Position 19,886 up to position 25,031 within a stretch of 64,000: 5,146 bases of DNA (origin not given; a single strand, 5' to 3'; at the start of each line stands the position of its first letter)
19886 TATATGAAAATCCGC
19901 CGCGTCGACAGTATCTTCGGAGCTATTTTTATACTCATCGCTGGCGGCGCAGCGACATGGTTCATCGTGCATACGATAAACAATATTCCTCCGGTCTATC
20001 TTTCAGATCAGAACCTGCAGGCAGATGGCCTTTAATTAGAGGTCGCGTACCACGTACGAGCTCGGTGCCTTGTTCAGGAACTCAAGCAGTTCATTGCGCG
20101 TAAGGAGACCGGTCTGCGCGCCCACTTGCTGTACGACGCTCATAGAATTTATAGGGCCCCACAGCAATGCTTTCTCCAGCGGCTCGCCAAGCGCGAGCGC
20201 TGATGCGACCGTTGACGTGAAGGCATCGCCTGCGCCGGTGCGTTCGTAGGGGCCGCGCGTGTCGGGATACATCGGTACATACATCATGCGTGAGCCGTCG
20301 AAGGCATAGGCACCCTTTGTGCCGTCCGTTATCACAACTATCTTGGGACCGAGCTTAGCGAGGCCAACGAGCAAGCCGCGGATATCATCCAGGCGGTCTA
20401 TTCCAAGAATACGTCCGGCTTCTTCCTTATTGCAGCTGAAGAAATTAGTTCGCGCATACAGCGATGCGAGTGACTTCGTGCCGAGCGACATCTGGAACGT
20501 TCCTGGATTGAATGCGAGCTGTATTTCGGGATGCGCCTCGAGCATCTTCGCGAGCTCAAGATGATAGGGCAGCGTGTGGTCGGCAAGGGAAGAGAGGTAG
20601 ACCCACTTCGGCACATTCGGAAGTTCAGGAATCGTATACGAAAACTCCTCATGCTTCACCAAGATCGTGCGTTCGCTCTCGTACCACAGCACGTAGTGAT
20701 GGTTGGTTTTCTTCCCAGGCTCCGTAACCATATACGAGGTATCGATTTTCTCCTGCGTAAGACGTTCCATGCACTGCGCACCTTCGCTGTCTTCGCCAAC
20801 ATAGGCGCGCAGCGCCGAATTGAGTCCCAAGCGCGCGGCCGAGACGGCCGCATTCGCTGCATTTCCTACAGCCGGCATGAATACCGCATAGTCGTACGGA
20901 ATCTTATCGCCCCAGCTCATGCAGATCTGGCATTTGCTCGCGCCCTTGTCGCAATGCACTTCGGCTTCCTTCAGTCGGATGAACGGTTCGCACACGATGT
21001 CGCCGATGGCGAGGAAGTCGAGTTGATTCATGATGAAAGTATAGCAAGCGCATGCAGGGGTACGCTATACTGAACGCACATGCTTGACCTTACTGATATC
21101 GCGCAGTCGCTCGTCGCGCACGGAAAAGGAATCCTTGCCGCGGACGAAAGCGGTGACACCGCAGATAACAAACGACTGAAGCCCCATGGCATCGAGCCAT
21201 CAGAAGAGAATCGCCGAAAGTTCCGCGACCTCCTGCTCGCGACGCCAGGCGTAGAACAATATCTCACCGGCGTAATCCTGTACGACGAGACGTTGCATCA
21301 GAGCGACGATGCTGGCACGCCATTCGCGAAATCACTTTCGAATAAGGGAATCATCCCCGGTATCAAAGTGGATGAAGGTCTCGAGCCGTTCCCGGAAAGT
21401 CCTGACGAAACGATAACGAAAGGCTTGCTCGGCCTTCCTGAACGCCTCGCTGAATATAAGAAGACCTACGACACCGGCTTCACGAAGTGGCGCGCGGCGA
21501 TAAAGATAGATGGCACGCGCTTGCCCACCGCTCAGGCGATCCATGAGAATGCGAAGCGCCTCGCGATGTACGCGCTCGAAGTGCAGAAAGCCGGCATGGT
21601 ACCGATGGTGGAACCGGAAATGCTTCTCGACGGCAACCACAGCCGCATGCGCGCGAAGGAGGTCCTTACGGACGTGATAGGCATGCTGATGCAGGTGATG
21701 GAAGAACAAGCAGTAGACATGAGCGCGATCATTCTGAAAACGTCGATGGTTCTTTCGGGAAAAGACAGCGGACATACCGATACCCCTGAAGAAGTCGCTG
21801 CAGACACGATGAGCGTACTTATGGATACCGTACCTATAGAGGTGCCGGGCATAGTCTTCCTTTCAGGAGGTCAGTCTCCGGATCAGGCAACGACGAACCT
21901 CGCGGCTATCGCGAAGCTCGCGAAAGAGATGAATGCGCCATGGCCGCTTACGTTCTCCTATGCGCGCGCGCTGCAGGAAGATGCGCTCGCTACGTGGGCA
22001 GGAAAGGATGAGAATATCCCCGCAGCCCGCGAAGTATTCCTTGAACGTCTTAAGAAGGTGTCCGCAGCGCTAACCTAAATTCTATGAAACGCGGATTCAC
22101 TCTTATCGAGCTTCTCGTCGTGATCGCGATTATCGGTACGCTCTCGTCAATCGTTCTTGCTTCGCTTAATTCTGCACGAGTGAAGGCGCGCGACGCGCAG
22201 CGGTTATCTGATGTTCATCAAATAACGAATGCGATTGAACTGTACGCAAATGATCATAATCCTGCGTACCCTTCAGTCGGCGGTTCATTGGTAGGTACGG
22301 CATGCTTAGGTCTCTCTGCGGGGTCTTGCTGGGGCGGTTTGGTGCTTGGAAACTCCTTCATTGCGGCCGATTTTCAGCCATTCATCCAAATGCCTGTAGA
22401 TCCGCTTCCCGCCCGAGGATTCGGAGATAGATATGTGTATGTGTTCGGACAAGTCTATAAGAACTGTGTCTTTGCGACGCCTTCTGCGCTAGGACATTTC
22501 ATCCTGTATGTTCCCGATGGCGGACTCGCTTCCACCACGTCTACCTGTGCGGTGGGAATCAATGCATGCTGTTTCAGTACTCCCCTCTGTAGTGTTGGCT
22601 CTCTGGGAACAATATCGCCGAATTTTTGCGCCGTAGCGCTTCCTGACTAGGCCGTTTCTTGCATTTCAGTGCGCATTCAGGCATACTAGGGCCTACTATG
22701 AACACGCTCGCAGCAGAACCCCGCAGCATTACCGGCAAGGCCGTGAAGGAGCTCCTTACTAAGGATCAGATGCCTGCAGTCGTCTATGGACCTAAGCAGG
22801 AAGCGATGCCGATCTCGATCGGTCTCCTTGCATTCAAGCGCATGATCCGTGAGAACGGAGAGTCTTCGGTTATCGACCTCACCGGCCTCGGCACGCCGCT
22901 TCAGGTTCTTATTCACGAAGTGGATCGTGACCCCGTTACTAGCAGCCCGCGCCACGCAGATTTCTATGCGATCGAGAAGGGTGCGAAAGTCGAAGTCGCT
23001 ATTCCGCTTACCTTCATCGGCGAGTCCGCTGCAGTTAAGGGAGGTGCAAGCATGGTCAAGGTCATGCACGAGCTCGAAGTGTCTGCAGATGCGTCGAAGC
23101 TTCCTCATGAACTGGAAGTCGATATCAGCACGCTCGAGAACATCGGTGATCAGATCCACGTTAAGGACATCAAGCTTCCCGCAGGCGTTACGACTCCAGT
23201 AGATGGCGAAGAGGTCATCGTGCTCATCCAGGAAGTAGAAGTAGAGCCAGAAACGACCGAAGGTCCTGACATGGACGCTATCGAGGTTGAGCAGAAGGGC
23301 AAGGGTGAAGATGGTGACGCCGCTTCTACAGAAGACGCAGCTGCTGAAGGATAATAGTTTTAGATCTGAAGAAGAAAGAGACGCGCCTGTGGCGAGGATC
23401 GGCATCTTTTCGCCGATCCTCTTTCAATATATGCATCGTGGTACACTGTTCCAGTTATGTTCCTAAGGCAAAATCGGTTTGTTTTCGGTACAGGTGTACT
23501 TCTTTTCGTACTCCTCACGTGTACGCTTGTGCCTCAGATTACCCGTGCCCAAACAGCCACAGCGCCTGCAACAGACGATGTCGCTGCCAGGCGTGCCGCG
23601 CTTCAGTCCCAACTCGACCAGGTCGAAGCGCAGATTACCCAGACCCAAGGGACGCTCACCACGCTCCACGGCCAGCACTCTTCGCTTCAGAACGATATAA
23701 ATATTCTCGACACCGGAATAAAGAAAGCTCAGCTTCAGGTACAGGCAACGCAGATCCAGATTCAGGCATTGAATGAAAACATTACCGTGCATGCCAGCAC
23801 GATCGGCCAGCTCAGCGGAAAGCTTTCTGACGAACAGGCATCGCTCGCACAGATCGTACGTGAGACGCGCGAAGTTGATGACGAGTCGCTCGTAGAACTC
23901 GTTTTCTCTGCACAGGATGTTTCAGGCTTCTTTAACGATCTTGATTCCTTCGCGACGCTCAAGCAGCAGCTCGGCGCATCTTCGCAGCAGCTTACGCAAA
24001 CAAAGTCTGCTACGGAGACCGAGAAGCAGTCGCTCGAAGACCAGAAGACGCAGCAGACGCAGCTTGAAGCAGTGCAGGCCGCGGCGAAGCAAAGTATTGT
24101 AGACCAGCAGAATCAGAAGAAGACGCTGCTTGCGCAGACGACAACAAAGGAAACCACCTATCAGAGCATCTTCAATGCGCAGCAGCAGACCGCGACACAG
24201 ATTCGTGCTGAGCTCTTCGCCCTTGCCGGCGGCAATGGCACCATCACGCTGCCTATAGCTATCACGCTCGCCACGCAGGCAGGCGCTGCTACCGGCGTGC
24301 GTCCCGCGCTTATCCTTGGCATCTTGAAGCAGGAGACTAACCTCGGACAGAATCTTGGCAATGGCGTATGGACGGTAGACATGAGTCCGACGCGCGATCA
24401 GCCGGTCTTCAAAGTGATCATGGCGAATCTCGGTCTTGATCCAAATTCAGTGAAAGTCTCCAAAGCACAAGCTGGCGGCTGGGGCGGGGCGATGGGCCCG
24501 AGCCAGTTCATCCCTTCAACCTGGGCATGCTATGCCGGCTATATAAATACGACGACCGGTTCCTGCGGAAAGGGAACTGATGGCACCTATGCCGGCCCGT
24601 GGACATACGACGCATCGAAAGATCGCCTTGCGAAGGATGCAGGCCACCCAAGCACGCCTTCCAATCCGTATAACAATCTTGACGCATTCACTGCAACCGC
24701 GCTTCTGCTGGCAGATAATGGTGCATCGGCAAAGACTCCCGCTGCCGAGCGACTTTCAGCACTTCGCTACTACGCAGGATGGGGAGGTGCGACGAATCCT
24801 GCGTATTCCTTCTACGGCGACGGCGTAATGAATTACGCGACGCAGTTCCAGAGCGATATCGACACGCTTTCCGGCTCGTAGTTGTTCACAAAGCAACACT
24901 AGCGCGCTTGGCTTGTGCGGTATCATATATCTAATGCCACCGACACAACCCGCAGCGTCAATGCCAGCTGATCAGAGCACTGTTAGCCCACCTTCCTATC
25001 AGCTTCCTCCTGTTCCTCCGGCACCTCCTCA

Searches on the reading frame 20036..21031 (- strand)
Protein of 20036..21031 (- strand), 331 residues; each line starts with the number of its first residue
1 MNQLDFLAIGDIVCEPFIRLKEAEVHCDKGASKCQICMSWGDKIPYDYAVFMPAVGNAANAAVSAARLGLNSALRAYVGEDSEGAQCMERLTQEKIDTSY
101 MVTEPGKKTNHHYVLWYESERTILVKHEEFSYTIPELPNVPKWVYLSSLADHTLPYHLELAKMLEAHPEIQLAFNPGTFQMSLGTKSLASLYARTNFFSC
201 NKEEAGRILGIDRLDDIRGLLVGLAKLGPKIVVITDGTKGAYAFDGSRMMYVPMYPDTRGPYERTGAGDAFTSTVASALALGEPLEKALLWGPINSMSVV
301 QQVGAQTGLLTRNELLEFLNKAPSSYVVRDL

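Call 46: search_protein_families(library=pfam, proteins=[window:20036-21031:-])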
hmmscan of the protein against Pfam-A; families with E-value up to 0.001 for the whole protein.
window:20036-21031:- (331 aa): 2 families
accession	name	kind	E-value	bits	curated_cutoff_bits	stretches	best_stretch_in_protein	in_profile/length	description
PF00294.29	PfkB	-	4.4e-32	112.1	25.8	1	56-310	37-300/302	pfkB family carbohydrate kinase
PF08543.17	Phos_pyr_kin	-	0.00025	20.9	27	1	191-289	116-221/246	Phosphomethylpyrimidine kinase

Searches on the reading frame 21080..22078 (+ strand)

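Call 46: search_protein_families(library=pfam, proteins=[window:21080-22078:+])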
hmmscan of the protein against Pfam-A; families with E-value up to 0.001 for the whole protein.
window:21080-22078:+ (332 aa): 1 family
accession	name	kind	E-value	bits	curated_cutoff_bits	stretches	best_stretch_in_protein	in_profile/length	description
PF00274.25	Glycolytic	-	2.1e-108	362.7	22.2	1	3-330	1-324/349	Fructose-bisphosphate aldolase class-I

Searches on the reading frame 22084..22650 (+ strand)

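Call 46: search_protein_families(library=pfam, proteins=[window:22084-22650:+])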
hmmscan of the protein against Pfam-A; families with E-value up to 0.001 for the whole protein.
window:22084-22650:+ (188 aa): 1 family
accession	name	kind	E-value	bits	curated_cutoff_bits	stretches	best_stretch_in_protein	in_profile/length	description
PF07963.17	N_methyl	-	1.2e-07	31.4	21.2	1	2-25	4-27/27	Prokaryotic N-terminal methylation motif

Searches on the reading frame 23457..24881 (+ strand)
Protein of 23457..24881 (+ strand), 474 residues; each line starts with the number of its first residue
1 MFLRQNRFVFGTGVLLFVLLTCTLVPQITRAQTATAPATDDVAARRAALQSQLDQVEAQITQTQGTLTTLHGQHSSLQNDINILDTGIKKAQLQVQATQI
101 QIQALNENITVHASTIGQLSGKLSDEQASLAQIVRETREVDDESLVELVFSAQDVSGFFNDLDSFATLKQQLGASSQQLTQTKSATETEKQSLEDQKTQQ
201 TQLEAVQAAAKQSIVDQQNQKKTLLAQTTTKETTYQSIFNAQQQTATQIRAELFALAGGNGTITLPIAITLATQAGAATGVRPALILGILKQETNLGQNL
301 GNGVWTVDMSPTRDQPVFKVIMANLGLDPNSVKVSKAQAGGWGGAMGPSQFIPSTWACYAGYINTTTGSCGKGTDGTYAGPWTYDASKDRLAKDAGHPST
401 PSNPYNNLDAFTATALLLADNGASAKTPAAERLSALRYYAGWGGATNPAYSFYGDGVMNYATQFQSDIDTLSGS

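Call 47: search_protein_families(library=pfam, proteins=[window:23457-24881:+])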
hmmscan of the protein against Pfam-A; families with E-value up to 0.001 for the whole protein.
window:23457-24881:+ (474 aa): 1 family
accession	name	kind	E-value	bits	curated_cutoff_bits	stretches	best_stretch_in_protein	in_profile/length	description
PF13406.11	SLT_2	-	2.7e-07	30.5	24.3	1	202-360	5-170/292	Transglycosylase SLT domain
